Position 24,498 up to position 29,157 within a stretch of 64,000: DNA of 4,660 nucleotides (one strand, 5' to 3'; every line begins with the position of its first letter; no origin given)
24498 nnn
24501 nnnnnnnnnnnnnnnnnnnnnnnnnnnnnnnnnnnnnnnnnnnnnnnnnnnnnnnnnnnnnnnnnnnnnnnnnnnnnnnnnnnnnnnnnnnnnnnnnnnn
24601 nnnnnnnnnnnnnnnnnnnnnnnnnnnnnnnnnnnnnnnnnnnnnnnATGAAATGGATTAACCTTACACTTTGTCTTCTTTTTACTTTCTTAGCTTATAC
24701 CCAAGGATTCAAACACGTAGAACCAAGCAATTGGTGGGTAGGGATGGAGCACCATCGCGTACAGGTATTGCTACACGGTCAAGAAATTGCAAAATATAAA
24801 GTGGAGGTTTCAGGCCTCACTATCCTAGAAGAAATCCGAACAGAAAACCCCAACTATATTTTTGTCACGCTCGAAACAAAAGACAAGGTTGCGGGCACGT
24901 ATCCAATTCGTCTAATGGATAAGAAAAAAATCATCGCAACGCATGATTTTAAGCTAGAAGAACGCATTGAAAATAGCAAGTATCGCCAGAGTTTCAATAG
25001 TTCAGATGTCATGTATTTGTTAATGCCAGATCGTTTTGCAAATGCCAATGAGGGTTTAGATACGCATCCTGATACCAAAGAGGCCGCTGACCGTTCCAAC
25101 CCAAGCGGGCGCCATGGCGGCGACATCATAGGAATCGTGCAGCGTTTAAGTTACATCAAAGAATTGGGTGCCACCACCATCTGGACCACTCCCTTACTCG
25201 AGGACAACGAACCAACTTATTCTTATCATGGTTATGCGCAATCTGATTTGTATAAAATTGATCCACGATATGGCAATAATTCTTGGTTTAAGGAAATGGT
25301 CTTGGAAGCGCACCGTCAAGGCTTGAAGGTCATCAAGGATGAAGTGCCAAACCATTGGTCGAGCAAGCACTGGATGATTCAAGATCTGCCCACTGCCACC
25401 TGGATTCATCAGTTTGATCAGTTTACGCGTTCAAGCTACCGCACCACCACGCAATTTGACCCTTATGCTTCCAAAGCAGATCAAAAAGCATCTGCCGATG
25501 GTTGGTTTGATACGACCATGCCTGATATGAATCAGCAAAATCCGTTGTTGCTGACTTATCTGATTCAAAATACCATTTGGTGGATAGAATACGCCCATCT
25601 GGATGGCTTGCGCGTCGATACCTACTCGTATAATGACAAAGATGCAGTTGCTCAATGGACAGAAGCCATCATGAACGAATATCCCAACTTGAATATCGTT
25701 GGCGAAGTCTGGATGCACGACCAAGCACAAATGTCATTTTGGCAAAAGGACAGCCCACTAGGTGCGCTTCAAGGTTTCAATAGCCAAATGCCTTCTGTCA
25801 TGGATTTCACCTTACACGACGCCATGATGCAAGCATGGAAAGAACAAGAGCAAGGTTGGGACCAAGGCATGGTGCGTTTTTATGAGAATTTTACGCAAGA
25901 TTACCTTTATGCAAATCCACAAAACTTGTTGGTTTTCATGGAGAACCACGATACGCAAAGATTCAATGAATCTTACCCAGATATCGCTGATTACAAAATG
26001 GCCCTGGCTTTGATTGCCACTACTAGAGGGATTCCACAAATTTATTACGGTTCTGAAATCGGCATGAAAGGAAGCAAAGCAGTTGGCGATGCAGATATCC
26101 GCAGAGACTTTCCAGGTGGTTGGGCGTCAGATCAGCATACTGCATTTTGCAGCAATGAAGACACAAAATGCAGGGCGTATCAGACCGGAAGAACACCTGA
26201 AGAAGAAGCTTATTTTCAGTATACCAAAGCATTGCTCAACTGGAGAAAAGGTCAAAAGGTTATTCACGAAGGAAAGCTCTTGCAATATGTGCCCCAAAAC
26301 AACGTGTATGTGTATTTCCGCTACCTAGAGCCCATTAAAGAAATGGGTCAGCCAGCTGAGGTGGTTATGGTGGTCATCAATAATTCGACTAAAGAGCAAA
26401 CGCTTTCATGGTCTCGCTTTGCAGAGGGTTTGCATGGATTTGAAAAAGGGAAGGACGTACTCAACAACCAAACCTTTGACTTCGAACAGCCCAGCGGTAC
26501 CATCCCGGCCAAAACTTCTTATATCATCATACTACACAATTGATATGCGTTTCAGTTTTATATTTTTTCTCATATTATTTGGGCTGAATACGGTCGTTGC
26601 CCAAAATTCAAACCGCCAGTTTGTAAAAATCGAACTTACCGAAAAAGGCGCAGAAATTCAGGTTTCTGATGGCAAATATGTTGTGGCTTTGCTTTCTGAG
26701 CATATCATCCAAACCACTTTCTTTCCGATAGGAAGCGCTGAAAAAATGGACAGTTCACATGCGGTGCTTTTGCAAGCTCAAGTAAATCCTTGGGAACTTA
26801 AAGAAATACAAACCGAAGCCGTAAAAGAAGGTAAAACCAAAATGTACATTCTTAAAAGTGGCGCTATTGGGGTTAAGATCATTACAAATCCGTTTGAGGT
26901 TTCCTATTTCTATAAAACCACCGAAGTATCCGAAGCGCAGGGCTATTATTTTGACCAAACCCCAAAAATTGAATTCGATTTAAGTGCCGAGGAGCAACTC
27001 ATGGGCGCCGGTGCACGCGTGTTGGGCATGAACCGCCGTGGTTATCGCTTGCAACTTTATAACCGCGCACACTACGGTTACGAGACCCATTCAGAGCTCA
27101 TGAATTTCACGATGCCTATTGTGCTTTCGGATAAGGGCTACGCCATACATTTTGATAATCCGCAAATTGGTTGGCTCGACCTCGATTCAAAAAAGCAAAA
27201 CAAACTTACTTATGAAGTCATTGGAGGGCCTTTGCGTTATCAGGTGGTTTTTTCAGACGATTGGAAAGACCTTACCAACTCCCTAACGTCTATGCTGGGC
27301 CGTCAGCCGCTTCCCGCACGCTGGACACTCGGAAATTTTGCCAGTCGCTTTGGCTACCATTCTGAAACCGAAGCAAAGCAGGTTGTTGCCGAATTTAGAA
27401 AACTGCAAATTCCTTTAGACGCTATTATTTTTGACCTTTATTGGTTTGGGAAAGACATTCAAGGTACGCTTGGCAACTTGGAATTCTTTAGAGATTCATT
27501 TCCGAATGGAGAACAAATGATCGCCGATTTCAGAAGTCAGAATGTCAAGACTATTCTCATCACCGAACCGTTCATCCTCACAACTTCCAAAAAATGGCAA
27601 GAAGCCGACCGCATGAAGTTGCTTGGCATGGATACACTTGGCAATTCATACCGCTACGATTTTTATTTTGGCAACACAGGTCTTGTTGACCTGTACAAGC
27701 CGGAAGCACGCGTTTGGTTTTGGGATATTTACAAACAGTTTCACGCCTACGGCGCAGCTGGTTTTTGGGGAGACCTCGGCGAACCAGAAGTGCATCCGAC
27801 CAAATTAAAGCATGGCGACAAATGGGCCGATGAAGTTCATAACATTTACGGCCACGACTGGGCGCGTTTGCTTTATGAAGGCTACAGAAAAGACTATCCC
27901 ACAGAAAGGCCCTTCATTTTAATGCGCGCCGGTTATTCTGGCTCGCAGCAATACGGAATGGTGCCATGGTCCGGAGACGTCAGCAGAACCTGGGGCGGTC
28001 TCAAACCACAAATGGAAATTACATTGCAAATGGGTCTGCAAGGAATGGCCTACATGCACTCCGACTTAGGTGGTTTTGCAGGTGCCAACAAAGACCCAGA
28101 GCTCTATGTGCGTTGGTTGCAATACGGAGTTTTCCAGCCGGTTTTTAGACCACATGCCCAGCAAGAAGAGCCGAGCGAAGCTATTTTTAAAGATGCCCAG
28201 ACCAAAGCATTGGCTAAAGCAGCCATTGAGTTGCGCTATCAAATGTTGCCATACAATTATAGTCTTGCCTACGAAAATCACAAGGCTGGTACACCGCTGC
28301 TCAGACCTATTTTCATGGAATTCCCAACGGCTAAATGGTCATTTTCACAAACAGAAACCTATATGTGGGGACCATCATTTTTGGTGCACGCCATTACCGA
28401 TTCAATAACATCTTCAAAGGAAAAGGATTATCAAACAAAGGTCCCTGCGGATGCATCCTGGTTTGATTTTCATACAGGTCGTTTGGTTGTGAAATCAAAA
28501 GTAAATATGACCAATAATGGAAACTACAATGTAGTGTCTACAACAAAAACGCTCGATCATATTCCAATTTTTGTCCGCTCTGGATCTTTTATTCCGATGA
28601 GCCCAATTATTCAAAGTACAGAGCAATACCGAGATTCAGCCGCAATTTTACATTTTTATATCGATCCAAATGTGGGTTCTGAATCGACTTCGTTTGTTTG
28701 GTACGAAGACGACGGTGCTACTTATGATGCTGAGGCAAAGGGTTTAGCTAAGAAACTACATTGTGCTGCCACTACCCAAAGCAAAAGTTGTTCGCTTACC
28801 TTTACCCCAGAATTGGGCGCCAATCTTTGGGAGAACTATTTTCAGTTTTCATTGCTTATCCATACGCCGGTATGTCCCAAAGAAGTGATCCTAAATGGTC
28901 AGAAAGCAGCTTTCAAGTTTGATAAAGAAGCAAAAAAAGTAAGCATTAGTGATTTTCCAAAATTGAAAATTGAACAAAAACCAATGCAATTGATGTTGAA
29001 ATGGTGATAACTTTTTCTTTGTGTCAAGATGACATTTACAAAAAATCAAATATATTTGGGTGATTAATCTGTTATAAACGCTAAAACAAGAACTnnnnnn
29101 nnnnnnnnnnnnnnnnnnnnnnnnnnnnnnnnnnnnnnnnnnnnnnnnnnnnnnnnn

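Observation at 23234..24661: CotH-family (atypical kinase) gene translationally wedged between two GH13 genes of a starch PUL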

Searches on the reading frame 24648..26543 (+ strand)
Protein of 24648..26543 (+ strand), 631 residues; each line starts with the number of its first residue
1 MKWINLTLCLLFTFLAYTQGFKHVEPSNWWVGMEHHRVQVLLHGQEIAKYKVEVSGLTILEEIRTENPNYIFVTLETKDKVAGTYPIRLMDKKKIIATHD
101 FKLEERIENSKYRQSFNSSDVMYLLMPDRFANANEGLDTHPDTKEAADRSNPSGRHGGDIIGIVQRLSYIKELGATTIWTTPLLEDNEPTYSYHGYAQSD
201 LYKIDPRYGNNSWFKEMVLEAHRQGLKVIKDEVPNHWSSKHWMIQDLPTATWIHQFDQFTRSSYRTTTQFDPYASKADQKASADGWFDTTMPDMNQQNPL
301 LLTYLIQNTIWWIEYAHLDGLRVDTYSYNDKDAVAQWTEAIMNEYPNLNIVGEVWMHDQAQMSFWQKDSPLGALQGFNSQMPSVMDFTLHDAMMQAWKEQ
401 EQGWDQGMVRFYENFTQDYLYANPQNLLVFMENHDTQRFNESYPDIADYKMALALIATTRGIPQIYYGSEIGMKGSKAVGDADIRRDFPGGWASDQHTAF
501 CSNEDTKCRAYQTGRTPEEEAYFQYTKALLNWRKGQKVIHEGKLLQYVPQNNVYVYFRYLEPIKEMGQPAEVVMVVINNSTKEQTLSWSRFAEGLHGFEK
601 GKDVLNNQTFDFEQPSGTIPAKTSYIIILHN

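Call 4: search_protein_families(library=pfam, proteins=[window:24648-26543:+], max_evalue=0.01)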
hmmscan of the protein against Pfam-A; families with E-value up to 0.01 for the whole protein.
window:24648-26543:+ (631 aa): 4 families
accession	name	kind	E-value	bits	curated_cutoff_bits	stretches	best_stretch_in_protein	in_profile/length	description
PF00128.31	Alpha-amylase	-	1.9e-47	163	22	1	125-501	2-399/446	Alpha amylase, catalytic domain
PF09087.17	Cyc-maltodext_N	-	1.2e-21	77.2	25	1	24-106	2-87/88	Cyclomaltodextrinase, N-terminal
PF10438.15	Cyc-maltodext_C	-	2.1e-19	69.8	22.2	1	544-627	1-75/76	Cyclo-malto-dextrinase C-terminal domain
PF16657.11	Malt_amylase_C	-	0.0069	16.9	27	0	549-593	8-45/75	Maltogenic Amylase, C-terminal domain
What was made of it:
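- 24648..26543 (+): SusA-like GH13 (cyclomaltodextrinase/neopullulanase type) with a signal peptide. Overlaps the CotH stop by 14 nt. Alpha-amylase 1.9e-47, Cyc-maltodext_N and Cyc-maltodext_C (call 4).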

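Call 6: search_protein_families(library=ncbifam, proteins=[window:24648-26543:+], max_evalue=10)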
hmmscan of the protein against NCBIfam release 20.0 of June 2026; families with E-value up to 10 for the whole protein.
window:24648-26543:+ (631 aa): 36 families (the best 25 are shown)
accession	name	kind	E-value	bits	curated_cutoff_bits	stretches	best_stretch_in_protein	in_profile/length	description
NF041090.1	Cyc-maltodext_AglB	equivalog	5.4e-35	121.1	540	1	145-477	49-336/470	cyclomaltodextrinase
NF008051.0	PRK10785.1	equivalog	2.1e-30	105.5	568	1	116-581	118-560/607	maltodextrin glucosidase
TIGR02456.1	treS_nterm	equivalog_domain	7e-26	90.8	678.35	2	157-329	24-202/539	maltose alpha-D-glucosyltransferase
NF007051.0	PRK09505.1-1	equivalog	3.9e-25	87.9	864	2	105-237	183-326/686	alpha-amylase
NF007058.0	PRK09505.2-3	equivalog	2.5e-24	85.4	897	2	117-238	208-338/742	alpha-amylase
TIGR02403.1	trehalose_treC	equivalog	2e-23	82.9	799.05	3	154-334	20-203/544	alpha,alpha-phosphotrehalase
NF051899.1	BetGalacBglAAgro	equivalog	2.4e-22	79.1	900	2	155-243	22-107/537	beta-galactosidase BglA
NF006970.0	PRK09441.1-3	equivalog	3.1e-20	72.3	516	1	164-467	61-353/466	alpha-amylase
NF011083.0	PRK14510.1-2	equivalog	3.6e-20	71.1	1322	1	156-585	218-624/1186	bifunctional glycogen debranching protein GlgX/4-alpha-glucanotransferase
NF007060.0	PRK09505.2-5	equivalog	1e-18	66.8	790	2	119-249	194-335/690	alpha-amylase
NF007059.0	PRK09505.2-4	equivalog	8e-18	64.1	865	2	120-237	189-316/683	alpha-amylase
NF041321.1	Alpha-amyl_MalA_Halo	equivalog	1.5e-17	63.2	875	2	162-246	283-364/666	alpha-amylase MalA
NF008183.0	PRK10933.1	subfamily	2e-17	63.1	535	2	153-328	25-204/551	alpha,alpha-phosphotrehalase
NF007057.0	PRK09505.2-2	equivalog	2.3e-16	59.1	931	2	112-237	192-326/694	alpha-amylase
NF007053.0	PRK09505.1-3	equivalog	1.5e-15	56.4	1269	2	120-237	191-318/687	alpha-amylase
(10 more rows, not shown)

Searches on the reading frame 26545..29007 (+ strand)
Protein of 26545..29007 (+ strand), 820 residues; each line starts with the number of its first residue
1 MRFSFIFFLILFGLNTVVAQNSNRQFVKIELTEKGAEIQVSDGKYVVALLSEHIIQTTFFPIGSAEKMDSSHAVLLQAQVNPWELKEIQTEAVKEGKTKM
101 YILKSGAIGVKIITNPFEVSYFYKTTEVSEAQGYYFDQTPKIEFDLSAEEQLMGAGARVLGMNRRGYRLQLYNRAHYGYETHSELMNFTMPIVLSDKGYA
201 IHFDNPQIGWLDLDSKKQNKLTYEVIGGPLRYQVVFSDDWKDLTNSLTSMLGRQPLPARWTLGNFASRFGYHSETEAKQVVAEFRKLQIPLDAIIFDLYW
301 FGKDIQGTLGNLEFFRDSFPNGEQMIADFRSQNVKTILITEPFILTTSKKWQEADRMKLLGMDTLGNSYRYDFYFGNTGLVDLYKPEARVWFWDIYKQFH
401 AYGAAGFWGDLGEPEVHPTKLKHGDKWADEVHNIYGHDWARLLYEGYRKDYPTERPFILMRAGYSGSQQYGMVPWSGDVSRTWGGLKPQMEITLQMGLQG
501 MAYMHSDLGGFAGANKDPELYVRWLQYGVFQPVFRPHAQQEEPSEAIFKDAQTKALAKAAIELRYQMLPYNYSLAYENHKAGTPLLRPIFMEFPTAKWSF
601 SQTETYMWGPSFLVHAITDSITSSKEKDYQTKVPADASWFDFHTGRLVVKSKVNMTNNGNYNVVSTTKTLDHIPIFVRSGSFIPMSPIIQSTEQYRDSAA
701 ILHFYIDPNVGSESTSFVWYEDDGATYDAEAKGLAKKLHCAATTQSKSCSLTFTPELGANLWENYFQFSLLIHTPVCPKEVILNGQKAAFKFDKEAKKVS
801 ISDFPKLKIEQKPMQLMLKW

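Call 4: search_protein_families(library=pfam, proteins=[window:26545-29007:+], max_evalue=0.01)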
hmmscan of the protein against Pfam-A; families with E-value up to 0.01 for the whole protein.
window:26545-29007:+ (820 aa): 4 families
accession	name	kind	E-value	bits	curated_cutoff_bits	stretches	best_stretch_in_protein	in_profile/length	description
PF01055.32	Glyco_hydro_31_2nd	-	1.2e-78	265.2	23.5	1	255-574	2-328/328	Glycosyl hydrolases family 31 TIM-barrel domain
PF21365.3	Glyco_hydro_31_3rd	-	4.7e-15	56.3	24.4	1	582-683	1-87/87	Glycosyl hydrolase family 31 C-terminal domain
PF13802.12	Gal_mutarotas_2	-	1.1e-14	55.5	27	1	47-212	4-184/184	Glycosyl hydrolase 31 N-terminal galactose mutarotase-like domain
PF17137.9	DUF5110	-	4.6e-05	23.8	27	1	701-757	3-52/71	Domain of unknown function (DUF5110)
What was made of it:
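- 26545..29007 (+): GH31 alpha-glucosidase (SusB-like). Glyco_hydro_31 1.2e-78 (call 4).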
